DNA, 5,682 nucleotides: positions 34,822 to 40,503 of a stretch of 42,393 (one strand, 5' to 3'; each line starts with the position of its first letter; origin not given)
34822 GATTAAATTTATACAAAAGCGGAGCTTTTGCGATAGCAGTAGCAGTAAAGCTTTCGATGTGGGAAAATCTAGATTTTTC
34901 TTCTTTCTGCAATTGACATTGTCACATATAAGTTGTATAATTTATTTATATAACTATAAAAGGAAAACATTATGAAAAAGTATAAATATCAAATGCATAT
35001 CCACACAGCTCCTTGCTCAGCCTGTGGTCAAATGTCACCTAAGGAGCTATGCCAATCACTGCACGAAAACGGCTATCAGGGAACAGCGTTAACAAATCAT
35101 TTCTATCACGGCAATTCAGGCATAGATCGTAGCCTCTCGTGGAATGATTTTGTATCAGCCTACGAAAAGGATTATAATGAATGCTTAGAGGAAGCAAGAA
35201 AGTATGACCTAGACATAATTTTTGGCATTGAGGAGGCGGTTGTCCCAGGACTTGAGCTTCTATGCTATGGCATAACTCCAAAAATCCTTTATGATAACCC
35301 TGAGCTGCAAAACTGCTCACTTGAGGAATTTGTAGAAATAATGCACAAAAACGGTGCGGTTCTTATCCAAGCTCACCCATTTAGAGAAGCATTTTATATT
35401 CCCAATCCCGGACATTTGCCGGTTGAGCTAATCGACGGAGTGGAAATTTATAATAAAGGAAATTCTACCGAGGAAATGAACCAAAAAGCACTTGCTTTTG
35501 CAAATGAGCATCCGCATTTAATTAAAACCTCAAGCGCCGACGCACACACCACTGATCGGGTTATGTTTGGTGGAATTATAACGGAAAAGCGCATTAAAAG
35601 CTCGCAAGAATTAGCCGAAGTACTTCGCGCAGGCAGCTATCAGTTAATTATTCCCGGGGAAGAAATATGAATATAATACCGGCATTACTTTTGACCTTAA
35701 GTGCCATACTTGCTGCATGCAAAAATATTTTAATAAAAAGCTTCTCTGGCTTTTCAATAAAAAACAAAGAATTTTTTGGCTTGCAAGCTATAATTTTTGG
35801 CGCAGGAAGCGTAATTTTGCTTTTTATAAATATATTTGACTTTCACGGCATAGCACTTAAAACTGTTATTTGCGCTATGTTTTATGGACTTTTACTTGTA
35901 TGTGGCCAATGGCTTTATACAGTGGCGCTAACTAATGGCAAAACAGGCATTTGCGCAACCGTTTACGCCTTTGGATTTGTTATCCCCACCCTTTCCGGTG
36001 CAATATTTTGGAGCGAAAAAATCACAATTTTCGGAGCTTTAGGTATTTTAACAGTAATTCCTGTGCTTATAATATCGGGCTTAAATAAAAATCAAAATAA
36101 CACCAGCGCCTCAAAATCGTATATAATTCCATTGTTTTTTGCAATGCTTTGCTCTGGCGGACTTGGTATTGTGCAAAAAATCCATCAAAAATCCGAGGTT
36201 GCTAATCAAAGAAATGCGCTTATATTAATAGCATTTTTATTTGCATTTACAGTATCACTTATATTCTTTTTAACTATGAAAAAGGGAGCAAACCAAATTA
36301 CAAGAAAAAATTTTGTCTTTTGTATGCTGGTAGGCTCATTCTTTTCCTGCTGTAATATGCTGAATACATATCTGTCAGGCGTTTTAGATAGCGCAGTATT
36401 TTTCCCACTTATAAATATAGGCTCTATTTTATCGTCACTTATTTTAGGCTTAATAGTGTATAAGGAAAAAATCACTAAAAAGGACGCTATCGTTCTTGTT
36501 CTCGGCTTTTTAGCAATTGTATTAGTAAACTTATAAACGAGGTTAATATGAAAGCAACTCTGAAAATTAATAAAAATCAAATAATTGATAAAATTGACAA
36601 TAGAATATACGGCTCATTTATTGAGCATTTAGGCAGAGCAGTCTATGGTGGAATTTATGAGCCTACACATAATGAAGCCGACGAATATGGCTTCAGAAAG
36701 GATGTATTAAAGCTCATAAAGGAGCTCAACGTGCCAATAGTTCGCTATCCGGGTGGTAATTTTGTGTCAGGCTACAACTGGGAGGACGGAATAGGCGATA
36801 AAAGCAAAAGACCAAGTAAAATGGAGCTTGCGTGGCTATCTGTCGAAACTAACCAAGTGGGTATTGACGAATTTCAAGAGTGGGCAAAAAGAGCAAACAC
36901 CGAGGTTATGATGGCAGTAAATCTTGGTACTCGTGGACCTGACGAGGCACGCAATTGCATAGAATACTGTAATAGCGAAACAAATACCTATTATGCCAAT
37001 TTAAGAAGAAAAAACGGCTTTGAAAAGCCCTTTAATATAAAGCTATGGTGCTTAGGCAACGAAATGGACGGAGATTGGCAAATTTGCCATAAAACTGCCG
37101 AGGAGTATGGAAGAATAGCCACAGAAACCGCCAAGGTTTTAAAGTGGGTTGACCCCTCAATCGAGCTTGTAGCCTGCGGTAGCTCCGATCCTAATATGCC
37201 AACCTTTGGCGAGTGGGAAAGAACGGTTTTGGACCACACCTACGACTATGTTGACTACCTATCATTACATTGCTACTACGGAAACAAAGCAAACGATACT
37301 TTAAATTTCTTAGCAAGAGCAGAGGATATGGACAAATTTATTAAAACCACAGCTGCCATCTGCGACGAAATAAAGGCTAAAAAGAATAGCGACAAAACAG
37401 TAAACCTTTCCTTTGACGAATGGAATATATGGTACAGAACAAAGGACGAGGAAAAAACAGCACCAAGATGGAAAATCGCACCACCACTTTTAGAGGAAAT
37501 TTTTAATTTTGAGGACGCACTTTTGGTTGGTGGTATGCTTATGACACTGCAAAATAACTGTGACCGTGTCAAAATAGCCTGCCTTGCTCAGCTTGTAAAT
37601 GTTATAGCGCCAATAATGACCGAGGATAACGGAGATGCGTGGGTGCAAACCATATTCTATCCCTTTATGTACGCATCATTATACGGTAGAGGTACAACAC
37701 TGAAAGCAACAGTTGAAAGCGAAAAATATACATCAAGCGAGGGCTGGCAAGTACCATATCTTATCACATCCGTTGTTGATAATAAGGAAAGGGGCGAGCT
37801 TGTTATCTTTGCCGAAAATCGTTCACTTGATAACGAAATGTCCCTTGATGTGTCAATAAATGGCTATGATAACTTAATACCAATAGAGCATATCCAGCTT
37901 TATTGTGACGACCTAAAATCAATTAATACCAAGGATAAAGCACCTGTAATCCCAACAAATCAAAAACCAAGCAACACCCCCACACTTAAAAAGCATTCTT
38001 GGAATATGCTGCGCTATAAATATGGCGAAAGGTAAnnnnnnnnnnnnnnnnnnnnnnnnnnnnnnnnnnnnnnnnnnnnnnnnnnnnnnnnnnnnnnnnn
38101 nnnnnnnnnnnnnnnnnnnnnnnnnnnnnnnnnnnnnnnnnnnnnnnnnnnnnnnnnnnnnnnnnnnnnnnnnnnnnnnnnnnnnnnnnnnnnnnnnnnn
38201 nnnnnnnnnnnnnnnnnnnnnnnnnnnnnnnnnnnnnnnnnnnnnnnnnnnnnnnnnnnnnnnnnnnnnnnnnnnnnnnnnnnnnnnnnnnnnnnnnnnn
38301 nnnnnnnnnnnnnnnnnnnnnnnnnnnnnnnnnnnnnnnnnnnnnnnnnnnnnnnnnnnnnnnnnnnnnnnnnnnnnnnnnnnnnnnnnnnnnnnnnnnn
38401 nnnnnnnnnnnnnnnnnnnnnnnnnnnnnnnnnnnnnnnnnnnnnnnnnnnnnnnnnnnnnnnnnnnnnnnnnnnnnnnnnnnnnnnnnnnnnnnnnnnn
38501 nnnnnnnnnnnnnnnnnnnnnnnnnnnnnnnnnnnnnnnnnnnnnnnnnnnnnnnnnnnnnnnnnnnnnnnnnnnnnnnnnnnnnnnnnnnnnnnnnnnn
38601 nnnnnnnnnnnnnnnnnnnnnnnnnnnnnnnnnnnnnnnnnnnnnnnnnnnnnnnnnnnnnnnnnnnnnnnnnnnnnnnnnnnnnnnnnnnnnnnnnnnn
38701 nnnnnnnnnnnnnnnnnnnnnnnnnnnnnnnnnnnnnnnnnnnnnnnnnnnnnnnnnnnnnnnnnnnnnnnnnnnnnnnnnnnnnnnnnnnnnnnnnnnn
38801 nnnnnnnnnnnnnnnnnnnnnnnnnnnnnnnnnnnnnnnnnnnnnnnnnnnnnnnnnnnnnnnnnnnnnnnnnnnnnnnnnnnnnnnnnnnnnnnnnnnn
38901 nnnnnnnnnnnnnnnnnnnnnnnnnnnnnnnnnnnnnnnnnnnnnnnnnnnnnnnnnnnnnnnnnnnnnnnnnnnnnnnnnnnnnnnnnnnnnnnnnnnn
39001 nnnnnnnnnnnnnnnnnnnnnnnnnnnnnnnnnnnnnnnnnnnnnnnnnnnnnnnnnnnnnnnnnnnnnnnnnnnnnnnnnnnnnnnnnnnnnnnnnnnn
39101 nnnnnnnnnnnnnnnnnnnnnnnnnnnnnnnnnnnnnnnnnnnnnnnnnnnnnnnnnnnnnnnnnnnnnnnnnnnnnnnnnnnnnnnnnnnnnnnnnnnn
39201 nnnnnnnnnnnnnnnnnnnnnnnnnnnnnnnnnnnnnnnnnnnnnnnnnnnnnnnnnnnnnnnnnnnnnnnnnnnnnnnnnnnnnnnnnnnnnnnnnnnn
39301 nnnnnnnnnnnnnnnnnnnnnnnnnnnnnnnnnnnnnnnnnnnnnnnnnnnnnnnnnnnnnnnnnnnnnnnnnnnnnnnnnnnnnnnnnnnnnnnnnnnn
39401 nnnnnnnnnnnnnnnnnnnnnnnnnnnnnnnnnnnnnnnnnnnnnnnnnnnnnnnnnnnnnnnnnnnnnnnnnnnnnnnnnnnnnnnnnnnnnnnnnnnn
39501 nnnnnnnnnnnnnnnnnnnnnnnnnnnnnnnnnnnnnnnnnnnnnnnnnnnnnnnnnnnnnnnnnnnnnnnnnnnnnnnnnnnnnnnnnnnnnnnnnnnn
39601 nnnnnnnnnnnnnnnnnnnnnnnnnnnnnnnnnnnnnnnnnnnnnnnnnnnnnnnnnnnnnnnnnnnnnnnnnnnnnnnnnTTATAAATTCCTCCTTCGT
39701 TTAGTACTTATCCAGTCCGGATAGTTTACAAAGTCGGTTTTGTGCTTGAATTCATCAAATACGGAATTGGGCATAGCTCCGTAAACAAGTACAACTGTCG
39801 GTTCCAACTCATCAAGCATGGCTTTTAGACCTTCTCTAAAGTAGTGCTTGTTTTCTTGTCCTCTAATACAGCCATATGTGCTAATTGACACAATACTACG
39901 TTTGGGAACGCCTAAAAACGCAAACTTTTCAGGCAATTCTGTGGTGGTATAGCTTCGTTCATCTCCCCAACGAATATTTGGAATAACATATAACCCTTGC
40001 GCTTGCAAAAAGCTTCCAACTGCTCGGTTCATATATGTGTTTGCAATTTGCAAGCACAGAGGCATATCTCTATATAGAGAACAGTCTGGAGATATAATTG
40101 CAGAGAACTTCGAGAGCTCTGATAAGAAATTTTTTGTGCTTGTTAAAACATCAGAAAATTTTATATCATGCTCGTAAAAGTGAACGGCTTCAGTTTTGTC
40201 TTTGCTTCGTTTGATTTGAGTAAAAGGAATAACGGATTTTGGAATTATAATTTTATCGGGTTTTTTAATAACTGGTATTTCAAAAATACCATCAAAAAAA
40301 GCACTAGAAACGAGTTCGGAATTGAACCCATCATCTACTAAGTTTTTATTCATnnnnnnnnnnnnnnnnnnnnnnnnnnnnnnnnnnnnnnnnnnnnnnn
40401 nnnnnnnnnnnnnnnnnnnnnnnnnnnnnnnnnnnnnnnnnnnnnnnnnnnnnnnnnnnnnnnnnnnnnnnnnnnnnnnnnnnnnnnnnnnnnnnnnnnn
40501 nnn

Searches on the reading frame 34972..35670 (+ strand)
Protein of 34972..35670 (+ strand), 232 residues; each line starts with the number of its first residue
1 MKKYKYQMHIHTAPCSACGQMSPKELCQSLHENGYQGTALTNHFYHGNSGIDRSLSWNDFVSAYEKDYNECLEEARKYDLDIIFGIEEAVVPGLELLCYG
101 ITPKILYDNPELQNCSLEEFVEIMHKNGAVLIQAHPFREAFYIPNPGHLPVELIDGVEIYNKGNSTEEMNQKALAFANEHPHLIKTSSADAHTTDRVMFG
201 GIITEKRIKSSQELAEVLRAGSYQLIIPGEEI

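Call 41: search_protein_families(library=pfam, proteins=[window:34972-35670:+])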
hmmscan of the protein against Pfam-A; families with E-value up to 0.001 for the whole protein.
window:34972-35670:+ (232 aa): 1 family
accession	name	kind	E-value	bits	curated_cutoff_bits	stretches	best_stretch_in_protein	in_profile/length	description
PF02811.25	PHP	-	2.4e-08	34.9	26.4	1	8-114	2-71/164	PHP domain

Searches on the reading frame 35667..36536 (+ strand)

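Call 42: search_protein_families(library=pfam, proteins=[window:35667-36536:+])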
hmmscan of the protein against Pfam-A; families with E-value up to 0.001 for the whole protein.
window:35667-36536:+ (289 aa): 1 family
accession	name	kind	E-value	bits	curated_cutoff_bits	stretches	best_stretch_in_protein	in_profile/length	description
PF00892.27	EamA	-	7.2e-11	43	28.2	1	153-288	4-134/135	EamA-like transporter family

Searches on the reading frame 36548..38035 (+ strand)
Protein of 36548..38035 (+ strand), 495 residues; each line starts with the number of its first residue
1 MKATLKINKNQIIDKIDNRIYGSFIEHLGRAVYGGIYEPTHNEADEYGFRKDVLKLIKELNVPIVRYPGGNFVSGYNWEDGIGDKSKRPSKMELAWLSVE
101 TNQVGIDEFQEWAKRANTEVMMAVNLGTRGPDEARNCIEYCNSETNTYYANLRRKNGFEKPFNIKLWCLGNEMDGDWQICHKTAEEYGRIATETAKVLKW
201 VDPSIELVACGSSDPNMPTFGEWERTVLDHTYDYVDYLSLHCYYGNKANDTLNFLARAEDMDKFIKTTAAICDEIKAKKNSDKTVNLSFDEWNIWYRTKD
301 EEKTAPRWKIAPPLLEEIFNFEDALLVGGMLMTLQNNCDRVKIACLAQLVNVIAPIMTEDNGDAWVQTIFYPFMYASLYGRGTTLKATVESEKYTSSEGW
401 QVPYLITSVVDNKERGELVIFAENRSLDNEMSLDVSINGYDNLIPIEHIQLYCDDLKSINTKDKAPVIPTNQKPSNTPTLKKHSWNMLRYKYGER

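Call 42: search_protein_families(library=pfam, proteins=[window:36548-38035:+])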
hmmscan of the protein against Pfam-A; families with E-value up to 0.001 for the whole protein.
window:36548-38035:+ (495 aa): 1 family
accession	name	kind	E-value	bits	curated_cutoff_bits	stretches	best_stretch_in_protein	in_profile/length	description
PF06964.18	Alpha-L-AF_C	-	6.5e-42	144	27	1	290-474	1-149/165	Alpha-L-arabinofuranosidase C-terminal domain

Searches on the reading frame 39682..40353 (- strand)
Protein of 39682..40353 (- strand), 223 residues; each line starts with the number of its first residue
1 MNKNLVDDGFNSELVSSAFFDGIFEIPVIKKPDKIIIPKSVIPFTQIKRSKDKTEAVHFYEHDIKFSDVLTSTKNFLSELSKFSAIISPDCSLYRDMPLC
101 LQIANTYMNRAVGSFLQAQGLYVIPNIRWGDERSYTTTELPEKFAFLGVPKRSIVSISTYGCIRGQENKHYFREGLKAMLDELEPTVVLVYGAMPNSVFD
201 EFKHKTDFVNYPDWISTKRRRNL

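Call 42: search_protein_families(library=pfam, proteins=[window:39682-40353:-])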
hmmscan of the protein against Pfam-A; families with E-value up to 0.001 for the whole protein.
window:39682-40353:- (223 aa): 1 family
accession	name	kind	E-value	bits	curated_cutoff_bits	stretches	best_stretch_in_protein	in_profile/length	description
PF14386.11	DUF4417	-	7.7e-52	175.9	28.9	1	20-203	3-177/183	Domain of unknown function (DUF4417)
